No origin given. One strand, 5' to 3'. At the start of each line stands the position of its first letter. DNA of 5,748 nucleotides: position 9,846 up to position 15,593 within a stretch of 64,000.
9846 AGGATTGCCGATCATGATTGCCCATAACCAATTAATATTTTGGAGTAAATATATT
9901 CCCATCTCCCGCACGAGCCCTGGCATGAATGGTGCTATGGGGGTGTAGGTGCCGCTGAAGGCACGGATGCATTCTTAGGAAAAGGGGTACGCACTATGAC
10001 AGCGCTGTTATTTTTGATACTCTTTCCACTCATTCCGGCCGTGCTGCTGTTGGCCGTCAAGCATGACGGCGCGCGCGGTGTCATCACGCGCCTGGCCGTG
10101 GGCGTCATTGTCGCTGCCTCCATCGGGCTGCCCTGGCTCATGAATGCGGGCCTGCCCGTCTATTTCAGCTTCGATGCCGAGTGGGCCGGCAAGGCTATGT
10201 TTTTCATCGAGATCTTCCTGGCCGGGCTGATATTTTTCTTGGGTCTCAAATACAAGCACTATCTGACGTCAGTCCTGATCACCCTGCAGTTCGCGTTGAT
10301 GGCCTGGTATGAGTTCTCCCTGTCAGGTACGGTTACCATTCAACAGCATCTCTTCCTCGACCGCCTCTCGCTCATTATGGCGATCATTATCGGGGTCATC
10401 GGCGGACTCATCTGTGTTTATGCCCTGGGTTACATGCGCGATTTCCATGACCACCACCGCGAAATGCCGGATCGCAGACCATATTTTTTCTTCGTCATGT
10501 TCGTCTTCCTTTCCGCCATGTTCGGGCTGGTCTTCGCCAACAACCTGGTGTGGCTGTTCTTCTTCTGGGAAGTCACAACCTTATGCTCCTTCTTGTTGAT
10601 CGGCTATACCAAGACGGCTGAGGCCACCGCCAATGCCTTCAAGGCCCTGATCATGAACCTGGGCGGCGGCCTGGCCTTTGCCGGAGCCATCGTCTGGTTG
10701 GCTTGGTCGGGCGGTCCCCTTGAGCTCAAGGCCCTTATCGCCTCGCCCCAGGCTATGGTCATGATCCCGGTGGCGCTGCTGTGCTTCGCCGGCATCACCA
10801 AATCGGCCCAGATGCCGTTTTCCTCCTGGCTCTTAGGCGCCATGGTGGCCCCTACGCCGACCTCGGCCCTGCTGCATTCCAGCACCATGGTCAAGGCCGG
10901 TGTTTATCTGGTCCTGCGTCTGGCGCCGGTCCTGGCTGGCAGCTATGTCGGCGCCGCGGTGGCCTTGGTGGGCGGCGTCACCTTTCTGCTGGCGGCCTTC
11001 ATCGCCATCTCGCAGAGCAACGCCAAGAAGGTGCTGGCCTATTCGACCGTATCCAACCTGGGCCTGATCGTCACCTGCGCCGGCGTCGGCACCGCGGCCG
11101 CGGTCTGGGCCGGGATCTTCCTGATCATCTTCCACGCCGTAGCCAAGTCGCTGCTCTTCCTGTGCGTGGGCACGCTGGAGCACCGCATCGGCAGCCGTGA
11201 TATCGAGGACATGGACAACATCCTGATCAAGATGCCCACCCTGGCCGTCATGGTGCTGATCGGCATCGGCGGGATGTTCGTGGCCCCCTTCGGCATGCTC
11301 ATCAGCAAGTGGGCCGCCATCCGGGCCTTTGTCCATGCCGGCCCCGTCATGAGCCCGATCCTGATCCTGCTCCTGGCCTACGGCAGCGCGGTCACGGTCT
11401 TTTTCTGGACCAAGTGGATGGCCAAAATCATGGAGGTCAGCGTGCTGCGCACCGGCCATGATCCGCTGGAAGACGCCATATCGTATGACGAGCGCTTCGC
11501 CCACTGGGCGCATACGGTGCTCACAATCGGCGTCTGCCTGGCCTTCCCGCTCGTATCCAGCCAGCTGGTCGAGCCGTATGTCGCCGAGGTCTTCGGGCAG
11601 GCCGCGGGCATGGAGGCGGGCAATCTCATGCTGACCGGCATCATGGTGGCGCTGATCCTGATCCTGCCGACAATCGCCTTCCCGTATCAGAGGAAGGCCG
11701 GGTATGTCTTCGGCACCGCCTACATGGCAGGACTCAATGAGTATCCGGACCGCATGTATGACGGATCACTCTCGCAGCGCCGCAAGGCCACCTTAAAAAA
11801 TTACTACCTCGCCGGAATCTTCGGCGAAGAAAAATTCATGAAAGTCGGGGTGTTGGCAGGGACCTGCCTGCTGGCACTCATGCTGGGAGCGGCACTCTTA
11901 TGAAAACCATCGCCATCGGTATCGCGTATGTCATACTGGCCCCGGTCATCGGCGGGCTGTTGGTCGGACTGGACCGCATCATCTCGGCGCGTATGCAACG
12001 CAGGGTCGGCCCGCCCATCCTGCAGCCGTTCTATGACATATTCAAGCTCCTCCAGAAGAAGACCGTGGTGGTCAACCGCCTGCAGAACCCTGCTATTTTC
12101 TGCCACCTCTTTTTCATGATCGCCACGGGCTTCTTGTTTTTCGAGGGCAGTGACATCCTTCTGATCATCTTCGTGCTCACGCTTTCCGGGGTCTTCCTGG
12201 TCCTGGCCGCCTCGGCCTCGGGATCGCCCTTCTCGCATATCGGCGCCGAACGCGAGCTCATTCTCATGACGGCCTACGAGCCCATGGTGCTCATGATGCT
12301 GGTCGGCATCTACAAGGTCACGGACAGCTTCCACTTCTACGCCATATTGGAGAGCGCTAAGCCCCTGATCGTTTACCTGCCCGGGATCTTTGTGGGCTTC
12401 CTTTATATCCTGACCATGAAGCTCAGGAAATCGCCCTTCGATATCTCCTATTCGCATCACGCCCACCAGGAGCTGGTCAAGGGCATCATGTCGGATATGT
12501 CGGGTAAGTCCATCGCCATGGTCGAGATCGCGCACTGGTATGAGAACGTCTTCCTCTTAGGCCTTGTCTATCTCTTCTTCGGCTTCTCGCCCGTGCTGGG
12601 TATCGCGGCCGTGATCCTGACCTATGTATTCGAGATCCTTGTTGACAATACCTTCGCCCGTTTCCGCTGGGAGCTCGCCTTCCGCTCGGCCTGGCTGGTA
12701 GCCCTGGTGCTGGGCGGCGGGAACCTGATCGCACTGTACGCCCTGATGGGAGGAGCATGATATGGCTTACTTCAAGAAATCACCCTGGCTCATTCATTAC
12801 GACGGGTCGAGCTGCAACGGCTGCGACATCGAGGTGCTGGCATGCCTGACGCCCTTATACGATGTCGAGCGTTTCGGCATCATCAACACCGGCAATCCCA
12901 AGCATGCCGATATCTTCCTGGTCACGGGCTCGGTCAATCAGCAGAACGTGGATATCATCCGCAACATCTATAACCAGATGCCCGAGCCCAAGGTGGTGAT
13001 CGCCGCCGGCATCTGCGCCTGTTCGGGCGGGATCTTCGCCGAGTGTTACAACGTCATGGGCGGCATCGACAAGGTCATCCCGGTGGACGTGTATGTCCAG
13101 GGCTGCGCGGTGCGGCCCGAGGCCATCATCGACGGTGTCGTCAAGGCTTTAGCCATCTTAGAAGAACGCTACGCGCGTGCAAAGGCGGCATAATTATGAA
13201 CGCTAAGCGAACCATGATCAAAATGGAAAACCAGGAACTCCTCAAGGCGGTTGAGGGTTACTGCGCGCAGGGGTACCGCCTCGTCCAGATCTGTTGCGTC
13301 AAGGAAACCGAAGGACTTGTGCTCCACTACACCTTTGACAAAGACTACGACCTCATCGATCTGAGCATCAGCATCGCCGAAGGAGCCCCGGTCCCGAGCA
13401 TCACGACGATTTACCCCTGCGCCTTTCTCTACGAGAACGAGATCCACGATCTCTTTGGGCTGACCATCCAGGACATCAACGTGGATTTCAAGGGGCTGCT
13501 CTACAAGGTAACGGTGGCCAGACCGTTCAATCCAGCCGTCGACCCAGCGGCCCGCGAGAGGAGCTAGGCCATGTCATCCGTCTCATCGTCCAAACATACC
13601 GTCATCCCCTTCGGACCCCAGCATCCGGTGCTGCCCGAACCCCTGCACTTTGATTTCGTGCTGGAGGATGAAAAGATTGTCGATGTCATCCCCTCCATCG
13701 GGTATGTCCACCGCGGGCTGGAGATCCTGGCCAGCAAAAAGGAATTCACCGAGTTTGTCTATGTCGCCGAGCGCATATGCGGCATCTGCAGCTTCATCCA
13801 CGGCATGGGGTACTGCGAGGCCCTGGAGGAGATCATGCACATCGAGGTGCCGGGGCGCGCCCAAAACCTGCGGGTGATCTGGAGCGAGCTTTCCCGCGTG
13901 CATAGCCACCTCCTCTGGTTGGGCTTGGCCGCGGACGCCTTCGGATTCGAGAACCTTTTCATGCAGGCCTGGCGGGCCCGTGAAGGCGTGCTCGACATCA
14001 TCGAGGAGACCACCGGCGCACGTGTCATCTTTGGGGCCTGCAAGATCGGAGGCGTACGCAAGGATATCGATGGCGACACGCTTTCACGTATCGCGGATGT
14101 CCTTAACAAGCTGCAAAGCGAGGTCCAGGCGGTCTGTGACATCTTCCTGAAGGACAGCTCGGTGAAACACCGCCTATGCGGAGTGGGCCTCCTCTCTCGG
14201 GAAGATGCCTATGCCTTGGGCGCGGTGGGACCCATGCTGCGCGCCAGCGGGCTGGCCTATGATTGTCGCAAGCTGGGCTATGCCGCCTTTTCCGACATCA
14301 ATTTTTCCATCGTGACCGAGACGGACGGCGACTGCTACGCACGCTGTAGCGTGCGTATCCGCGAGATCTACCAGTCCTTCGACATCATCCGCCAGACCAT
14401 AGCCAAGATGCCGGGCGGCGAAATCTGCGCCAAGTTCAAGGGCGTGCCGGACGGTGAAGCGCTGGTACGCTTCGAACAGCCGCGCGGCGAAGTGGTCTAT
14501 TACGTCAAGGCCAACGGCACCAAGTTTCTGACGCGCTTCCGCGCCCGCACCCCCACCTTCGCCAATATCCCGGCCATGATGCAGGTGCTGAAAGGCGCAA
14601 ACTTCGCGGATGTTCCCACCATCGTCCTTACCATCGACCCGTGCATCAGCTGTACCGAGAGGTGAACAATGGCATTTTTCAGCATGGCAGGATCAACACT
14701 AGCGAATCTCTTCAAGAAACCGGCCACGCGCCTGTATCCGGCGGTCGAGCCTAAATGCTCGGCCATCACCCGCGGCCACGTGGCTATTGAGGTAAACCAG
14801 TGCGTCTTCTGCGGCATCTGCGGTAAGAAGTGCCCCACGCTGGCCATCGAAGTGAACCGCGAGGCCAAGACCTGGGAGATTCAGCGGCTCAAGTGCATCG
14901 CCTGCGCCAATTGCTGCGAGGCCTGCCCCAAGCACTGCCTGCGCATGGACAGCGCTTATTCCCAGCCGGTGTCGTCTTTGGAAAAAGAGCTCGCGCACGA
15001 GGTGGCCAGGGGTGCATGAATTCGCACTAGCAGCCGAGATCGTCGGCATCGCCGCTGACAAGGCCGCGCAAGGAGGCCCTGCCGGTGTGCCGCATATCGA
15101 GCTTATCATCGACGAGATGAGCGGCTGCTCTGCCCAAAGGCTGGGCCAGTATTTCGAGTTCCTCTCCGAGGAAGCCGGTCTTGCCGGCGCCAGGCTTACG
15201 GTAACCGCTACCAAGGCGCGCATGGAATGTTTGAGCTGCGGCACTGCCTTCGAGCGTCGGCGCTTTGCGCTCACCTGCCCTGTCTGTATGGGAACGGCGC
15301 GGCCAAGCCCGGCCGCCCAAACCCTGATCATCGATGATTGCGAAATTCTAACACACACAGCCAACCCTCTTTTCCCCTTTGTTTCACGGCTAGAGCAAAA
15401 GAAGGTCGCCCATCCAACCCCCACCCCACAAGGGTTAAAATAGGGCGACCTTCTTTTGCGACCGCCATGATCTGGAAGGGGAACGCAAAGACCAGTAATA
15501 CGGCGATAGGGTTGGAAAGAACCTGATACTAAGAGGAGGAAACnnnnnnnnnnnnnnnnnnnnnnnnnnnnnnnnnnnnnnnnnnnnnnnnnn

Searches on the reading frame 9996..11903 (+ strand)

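Call 4: search_protein_families(library=pfam, proteins=[window:9996-11903:+])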
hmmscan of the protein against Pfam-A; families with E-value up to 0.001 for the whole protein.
window:9996-11903:+ (635 aa): 2 families
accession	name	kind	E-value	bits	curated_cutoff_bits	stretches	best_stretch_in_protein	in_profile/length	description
PF00361.26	Proton_antipo_M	-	6.2e-50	170.5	21.5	1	181-452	1-282/294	NADH:quinone oxidoreductase/Mrp antiporter, TM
PF00662.26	Proton_antipo_N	-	1.6e-09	38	24.5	1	110-152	4-44/51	NADH-Ubiquinone oxidoreductase (complex I), chain 5 N-terminus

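Call 42: search_protein_families(library=ncbifam, proteins=[window:9996-11903:+], max_evalue=0.00001)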
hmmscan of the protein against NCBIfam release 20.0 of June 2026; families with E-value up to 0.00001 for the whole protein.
window:9996-11903:+ (635 aa): 68 families (the best 25 are shown)
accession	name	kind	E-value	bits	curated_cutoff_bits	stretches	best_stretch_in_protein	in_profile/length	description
NF009287.0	PRK12647.1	equivalog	1.7e-80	271.6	937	1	113-561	66-509/773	putative monovalent cation/H+ antiporter subunit A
NF009284.0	PRK12644.1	equivalog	9.7e-79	265.5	962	1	112-560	63-512/975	Na+/H+ antiporter subunit A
NF009288.0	PRK12648.1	equivalog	3.4e-74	250.5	1104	1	112-532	65-482/954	monovalent cation/H+ antiporter subunit A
NF005097.0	PRK06525.1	equivalog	1.6e-73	248.1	430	1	96-479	46-439/480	hydrogenase 4 subunit D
NF009290.0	PRK12650.1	equivalog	2.1e-70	237.8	980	1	101-556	59-508/966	DUF4040 family protein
NF005141.0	PRK06590.1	equivalog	6e-69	233.6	556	1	4-567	5-521/615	NADH-quinone oxidoreductase subunit L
TIGR01974.1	NDH_I_L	subfamily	7.7e-68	229.9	407.5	1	99-557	58-520/630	NADH-quinone oxidoreductase subunit L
NF009285.0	PRK12645.1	equivalog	3.3e-67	227.4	1028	1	78-477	33-453/804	Na+/H+ antiporter subunit A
TIGR00940.1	2a6301s01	subfamily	9.6e-65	219.3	920.45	1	112-450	64-415/793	monovalent cation:proton antiporter subunit A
NF009286.0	PRK12646.1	equivalog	4.4e-56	190.8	1063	1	112-475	67-450/800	DUF4040 family protein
NF009289.0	PRK12649.1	equivalog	1.1e-50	172.9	1117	1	107-530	64-498/789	putative monovalent cation/H+ antiporter subunit A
NF005626.0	PRK07376.1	equivalog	1.2e-50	172.5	963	1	102-470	70-445/675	NAD(P)H-quinone oxidoreductase subunit 5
NF006236.0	PRK08375.1-1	equivalog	1.7e-44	152.6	663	1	114-462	71-426/493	putative monovalent cation/H+ antiporter subunit D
NF005140.0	PRK06589.1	equivalog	3.5e-43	148.1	470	1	91-478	51-437/489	putative monovalent cation/H+ antiporter subunit D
NF005561.0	PRK07234.1-1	equivalog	3.3e-42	145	718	1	105-471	61-432/569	putative monovalent cation/H+ antiporter subunit D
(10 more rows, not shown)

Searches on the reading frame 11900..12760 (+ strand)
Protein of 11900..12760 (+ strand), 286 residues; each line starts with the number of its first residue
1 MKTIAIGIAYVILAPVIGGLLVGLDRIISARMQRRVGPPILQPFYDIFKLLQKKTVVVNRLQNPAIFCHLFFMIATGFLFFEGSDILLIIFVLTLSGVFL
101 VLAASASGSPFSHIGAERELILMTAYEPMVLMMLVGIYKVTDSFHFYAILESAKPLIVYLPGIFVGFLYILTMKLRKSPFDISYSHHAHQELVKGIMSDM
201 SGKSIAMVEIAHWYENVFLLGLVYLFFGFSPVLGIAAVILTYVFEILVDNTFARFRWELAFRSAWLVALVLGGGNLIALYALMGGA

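Call 4: search_protein_families(library=pfam, proteins=[window:11900-12760:+])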
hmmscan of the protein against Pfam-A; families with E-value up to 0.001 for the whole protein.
window:11900-12760:+ (286 aa): 1 family
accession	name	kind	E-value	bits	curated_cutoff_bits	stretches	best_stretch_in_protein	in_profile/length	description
PF00146.26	NADHdh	-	3e-39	135.6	27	1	10-278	7-296/298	NADH dehydrogenase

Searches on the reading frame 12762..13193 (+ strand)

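Call 4: search_protein_families(library=pfam, proteins=[window:12762-13193:+])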
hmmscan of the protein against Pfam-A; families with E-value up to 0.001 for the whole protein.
window:12762-13193:+ (143 aa): 1 family
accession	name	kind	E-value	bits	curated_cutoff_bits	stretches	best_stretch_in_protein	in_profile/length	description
PF01058.29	Oxidored_q6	-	1.8e-31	109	27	1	18-128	1-127/128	NADH ubiquinone oxidoreductase, 20 Kd subunit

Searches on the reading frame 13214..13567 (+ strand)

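Call 42: search_protein_families(library=ncbifam, proteins=[window:13214-13567:+], max_evalue=0.00001)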
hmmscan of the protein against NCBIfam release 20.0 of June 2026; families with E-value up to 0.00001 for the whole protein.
window:13214-13567:+ (117 aa): 3 families
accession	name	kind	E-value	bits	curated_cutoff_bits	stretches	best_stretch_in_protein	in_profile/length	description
NF004737.0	PRK06074.2-4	equivalog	5.4e-07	29.6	144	1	2-86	16-101/150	NADH-quinone oxidoreductase subunit C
TIGR01961.1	NuoC_fam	subfamily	2.5e-06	28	122.45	1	43-87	51-96/122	NADH (or F420H2) dehydrogenase, subunit C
NF004733.0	PRK06074.1-5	equivalog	3.9e-06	26.6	225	1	43-88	83-128/203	NADH-quinone oxidoreductase subunit C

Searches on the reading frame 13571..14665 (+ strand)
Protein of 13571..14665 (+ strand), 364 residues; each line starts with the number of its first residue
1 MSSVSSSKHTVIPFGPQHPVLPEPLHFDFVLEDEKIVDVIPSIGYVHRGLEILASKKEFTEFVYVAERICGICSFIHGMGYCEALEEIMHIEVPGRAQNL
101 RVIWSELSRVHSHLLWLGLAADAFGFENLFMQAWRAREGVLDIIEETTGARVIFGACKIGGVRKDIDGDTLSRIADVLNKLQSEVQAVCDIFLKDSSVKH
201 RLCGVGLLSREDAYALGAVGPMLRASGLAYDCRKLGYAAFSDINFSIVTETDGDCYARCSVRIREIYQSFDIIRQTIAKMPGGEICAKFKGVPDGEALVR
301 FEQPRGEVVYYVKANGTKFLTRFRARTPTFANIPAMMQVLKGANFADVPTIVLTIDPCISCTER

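Call 4: search_protein_families(library=pfam, proteins=[window:13571-14665:+])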
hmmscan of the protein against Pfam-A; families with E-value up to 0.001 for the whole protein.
window:13571-14665:+ (364 aa): 2 families
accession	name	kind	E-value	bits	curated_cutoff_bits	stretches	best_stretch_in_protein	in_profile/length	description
PF00346.24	Complex1_49kDa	-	1.2e-65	221.8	24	2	126-288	4-167/271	Respiratory-chain NADH dehydrogenase, 49 Kd subunit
PF00374.24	NiFeSe_Hases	-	3.2e-11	43.3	25.8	1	48-116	1-69/508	Nickel-dependent hydrogenase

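Call 42: search_protein_families(library=ncbifam, proteins=[window:13571-14665:+], max_evalue=0.00001)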
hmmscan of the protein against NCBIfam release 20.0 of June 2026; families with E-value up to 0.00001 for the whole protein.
window:13571-14665:+ (364 aa): 14 families
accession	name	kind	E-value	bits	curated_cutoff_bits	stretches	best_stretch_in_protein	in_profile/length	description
NF004739.1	PRK06075.1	equivalog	7.2e-97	324.6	360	2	11-287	2-279/384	NADH-quinone oxidoreductase subunit D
TIGR01962.1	NuoD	equivalog_domain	2.8e-84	283.2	459.35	2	10-288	3-282/386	NADH dehydrogenase (quinone) subunit D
NF040602.1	F420_dehyd_FpoD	exception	8e-82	275.2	600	1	6-364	4-372/372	F420H2 dehydrogenase subunit FpoD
NF008974.0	PRK12322.1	equivalog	2.7e-78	263.5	522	1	10-358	7-360/366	NADH-quinone oxidoreductase subunit D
NF009808.0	PRK13292.1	equivalog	2.7e-71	240.5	1156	2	7-285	405-684/791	NADH-quinone oxidoreductase subunit B/C/D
NF005649.0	PRK07415.1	equivalog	1.9e-67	228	583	2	8-284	9-287/394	NAD(P)H-quinone oxidoreductase subunit H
NF008728.0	PRK11742.1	equivalog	9.3e-63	212.5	840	1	8-288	213-494/598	NADH-quinone oxidoreductase subunit C/D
TIGR03295.1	frhA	equivalog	2e-19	69.8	392.5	1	48-192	41-192/412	coenzyme F420 hydrogenase subunit alpha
NF033181.1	NiFeSe_hydrog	equivalog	1.1e-11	44.3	600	1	28-116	19-106/507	nickel-dependent hydrogenase large subunit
NF045518.1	H2_NiFeSe_large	exception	5.4e-10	38.7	780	1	27-116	18-106/485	NiFeSe hydrogenase large subunit HysA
NF040828.1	sulfhyd_ShyA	equivalog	7.5e-09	35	700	1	28-140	18-132/415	NAD(P)-dependent hydrogenase/sulfhydrogenase 2 subunit alpha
NF007550.0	PRK10170.1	equivalog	1.1e-08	34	1101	1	30-116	36-122/597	Ni/Fe-hydrogenase large subunit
NF007778.0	PRK10467.1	equivalog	5.6e-08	31.5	969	1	27-115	19-106/567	hydrogenase 2 large subunit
NF040832.1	sulfhyd_HydA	equivalog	7.1e-07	28.7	880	0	29-126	21-120/426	NADPH-dependent hydrogenase/sulfhydrogenase 1 subunit alpha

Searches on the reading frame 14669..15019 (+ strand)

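Call 4: search_protein_families(library=pfam, proteins=[window:14669-15019:+])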
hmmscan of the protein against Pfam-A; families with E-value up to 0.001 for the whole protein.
window:14669-15019:+ (116 aa): 6 families
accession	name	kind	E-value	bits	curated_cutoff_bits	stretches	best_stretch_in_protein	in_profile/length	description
PF13187.11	Fer4_9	-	1.3e-06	28.8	27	1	44-90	1-51/52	4Fe-4S dicluster domain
PF13237.11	Fer4_10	-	1.8e-06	28.2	25.5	1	38-87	2-53/53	4Fe-4S dicluster domain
PF12838.12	Fer4_7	-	3.1e-06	28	27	1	44-89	1-51/52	4Fe-4S dicluster domain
PF14697.11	Fer4_21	-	3.9e-06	27.3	35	1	40-93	3-59/59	4Fe-4S dicluster domain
PF13484.11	Fer4_16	-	1.5e-05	26.1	30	0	44-68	1-23/66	4Fe-4S double cluster binding domain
PF00037.32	Fer4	-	1.6e-05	25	21.1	1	40-61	3-24/24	4Fe-4S binding domain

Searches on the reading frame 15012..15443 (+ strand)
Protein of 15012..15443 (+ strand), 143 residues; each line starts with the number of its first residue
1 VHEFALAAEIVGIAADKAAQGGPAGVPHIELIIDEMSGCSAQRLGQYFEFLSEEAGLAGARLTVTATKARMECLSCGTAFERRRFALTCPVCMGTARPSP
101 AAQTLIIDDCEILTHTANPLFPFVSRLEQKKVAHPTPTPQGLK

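Call 4: search_protein_families(library=pfam, proteins=[window:15012-15443:+])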
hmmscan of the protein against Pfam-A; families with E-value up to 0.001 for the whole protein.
window:15012-15443:+ (143 aa): 1 family
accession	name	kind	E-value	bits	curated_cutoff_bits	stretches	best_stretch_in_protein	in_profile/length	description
PF01155.25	HypA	-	1.4e-17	64.2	28.9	1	1-111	1-111/112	Hydrogenase/urease nickel incorporation, metallochaperone, hypA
